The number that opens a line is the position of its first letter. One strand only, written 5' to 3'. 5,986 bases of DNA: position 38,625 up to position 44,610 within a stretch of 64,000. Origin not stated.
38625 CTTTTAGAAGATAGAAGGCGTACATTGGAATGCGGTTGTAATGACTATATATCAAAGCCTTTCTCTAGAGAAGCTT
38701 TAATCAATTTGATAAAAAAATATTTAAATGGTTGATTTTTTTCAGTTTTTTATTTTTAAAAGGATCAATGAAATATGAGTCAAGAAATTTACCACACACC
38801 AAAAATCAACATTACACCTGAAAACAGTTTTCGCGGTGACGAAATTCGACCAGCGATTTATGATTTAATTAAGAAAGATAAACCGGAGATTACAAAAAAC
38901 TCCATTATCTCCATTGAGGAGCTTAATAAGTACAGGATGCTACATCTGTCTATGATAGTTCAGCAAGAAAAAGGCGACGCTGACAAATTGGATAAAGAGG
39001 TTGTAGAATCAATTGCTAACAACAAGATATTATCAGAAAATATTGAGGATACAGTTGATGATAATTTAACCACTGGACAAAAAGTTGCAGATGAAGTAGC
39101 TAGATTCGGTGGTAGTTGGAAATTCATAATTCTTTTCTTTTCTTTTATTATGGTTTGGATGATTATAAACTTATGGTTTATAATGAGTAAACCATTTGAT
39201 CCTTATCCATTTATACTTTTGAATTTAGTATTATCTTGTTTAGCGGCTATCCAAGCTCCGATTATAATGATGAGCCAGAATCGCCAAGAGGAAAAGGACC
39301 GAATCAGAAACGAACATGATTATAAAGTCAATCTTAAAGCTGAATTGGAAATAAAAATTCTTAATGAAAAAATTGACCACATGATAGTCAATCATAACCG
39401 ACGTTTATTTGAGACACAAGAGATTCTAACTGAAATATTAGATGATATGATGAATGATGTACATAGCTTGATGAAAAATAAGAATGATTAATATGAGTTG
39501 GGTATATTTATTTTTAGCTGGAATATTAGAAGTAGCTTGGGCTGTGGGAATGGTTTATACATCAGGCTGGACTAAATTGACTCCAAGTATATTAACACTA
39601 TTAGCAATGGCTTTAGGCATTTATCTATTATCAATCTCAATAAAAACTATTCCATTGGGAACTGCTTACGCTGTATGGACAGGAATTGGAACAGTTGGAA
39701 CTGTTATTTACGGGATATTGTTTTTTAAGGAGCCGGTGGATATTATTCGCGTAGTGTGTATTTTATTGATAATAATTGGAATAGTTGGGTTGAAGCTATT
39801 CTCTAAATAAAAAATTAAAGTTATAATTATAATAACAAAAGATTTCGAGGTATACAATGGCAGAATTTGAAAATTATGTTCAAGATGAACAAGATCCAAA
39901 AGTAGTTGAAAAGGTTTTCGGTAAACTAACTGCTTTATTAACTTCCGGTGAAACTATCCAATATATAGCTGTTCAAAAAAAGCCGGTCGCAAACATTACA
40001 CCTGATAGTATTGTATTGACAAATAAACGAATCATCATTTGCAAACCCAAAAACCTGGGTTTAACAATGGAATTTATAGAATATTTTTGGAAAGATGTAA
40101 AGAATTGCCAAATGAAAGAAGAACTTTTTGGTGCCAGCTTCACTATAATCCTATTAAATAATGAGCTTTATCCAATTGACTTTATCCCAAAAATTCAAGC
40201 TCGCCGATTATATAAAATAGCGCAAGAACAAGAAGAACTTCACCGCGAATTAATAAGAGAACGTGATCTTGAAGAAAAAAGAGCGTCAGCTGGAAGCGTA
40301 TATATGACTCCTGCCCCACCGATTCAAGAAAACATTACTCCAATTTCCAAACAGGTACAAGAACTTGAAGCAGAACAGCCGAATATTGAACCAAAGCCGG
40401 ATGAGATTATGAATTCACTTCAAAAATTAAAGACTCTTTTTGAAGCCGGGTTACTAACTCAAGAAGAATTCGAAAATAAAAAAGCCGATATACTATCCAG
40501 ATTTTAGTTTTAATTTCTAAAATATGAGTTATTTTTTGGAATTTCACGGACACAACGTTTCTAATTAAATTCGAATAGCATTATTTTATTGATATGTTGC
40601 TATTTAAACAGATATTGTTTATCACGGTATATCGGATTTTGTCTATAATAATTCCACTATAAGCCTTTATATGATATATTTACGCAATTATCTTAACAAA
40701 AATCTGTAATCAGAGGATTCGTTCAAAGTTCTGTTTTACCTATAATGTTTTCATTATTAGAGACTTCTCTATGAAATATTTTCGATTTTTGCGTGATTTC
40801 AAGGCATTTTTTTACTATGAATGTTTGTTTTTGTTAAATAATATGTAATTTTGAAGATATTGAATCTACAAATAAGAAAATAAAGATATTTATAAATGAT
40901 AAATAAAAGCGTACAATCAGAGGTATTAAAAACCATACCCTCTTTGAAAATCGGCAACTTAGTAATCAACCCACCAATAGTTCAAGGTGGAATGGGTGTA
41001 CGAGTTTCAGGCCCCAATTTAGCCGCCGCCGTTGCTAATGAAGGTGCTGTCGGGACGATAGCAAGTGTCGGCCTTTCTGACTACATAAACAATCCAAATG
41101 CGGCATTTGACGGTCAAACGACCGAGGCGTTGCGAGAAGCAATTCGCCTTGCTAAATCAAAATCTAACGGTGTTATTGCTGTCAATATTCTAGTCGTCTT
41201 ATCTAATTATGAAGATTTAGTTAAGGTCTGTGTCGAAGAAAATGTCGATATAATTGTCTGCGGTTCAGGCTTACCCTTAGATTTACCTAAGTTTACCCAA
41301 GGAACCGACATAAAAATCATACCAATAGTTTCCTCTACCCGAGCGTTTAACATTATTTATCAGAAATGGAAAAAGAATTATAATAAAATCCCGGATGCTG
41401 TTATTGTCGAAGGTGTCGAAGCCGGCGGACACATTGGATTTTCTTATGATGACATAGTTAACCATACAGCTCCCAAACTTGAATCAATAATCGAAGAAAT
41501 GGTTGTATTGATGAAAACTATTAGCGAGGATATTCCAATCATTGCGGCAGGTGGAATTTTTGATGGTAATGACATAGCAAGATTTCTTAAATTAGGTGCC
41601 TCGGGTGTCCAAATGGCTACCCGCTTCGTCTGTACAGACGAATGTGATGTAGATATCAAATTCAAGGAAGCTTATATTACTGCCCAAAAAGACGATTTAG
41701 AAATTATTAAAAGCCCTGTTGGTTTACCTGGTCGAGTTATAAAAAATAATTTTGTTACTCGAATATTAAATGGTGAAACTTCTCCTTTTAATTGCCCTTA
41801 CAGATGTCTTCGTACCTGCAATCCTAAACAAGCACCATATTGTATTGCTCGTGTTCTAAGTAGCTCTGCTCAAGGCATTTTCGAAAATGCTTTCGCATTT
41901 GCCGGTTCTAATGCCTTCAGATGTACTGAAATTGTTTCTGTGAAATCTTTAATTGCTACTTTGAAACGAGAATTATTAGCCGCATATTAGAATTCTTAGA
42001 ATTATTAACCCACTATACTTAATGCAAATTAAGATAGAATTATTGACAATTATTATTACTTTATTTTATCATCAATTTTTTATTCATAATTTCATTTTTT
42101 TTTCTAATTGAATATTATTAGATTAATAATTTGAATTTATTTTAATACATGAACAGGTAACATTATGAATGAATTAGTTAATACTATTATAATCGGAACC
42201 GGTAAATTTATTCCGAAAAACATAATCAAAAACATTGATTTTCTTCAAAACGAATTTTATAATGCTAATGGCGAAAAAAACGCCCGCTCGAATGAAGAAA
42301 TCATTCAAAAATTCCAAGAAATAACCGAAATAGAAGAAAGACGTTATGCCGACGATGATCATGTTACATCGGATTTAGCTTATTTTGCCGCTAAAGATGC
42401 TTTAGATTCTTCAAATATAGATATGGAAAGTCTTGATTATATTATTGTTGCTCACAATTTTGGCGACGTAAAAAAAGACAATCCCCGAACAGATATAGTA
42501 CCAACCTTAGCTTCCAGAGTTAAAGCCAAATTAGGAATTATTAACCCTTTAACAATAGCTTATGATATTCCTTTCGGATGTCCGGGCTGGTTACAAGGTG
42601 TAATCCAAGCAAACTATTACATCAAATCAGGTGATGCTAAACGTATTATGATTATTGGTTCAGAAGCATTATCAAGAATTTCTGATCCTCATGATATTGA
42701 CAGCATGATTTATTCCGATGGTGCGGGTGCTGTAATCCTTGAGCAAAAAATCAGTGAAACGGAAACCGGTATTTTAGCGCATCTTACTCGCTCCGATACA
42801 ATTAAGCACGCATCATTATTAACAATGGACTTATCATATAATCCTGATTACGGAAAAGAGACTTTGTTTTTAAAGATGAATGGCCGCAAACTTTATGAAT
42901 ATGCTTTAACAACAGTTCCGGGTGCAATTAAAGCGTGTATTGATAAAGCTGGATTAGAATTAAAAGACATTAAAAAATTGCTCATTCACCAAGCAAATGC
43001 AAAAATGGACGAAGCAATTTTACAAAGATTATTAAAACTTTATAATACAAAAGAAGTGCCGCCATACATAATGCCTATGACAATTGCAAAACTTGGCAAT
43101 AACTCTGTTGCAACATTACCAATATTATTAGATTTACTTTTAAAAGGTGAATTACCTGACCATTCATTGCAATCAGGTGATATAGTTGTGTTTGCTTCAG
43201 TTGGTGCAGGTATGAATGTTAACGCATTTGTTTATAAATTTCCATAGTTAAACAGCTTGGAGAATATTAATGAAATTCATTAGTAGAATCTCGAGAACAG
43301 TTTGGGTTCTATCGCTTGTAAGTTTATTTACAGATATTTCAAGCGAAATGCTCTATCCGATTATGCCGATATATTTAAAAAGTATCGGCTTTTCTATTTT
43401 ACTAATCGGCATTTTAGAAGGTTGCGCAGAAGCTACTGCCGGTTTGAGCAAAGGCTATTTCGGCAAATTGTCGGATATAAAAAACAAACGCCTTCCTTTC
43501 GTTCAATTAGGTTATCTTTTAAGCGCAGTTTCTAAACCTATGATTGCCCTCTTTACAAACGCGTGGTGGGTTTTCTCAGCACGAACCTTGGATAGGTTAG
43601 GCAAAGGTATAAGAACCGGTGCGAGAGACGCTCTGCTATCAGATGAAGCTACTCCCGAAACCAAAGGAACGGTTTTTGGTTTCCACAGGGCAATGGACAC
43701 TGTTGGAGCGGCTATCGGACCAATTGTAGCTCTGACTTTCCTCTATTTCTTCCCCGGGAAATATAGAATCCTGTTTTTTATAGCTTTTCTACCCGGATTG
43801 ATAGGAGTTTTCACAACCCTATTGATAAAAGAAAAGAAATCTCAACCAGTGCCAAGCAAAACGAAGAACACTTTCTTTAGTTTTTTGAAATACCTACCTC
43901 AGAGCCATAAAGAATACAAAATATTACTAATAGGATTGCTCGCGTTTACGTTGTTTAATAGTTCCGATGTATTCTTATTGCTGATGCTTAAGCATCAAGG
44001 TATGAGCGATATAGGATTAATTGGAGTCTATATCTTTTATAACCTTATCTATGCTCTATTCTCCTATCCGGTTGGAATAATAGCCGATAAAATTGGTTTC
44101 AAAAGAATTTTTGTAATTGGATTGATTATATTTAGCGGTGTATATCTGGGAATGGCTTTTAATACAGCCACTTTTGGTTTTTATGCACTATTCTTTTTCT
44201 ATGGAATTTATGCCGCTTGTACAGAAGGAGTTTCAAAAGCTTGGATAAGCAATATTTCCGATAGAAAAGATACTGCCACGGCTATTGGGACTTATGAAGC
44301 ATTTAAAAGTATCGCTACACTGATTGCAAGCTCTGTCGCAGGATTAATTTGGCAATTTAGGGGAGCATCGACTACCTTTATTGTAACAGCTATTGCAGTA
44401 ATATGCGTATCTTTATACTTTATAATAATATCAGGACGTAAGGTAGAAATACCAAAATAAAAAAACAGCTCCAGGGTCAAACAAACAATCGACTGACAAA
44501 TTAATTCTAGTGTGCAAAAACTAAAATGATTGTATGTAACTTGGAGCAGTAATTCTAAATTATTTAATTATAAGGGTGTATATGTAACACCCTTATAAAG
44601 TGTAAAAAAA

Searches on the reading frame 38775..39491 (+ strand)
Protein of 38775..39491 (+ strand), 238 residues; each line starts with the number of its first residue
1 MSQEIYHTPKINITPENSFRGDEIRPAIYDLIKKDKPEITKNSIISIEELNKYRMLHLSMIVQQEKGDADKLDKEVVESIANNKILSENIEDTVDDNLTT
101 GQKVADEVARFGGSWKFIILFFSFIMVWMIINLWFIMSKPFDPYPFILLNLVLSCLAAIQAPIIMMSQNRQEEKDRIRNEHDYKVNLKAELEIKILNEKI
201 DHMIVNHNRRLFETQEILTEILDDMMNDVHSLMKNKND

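Call 19: search_protein_families(library=pfam, proteins=[window:38775-39491:+], max_evalue=0.00001)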
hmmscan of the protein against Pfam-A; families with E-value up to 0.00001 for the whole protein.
window:38775-39491:+ (238 aa): 1 family
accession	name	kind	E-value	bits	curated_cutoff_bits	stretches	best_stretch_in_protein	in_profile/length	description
PF06210.16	DUF1003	-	7.5e-42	142.1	27.4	1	112-209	1-98/103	Protein of unknown function (DUF1003)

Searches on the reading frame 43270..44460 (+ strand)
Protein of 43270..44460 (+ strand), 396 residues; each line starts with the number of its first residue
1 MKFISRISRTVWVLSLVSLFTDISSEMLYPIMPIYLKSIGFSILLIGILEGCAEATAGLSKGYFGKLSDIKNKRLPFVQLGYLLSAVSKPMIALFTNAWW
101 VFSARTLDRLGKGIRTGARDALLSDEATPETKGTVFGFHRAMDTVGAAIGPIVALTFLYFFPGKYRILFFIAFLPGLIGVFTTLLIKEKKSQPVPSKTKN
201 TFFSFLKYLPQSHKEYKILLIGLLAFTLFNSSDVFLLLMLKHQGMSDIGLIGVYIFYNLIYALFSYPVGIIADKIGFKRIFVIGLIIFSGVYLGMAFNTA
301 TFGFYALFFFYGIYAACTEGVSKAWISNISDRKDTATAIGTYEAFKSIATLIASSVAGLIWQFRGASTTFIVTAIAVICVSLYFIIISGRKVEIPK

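Call 21: search_protein_families(library=pfam, proteins=[window:43270-44460:+], max_evalue=0.00001)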
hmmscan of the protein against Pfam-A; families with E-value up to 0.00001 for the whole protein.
window:43270-44460:+ (396 aa): 2 families
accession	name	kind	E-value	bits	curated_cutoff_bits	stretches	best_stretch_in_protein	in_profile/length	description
PF07690.21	MFS_1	-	1.8e-40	139.4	33.4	2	14-256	1-243/347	Major Facilitator Superfamily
PF12832.13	MFS_1_like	-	9.1e-11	41.8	25.2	1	27-371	17-372/373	MFS_1 like family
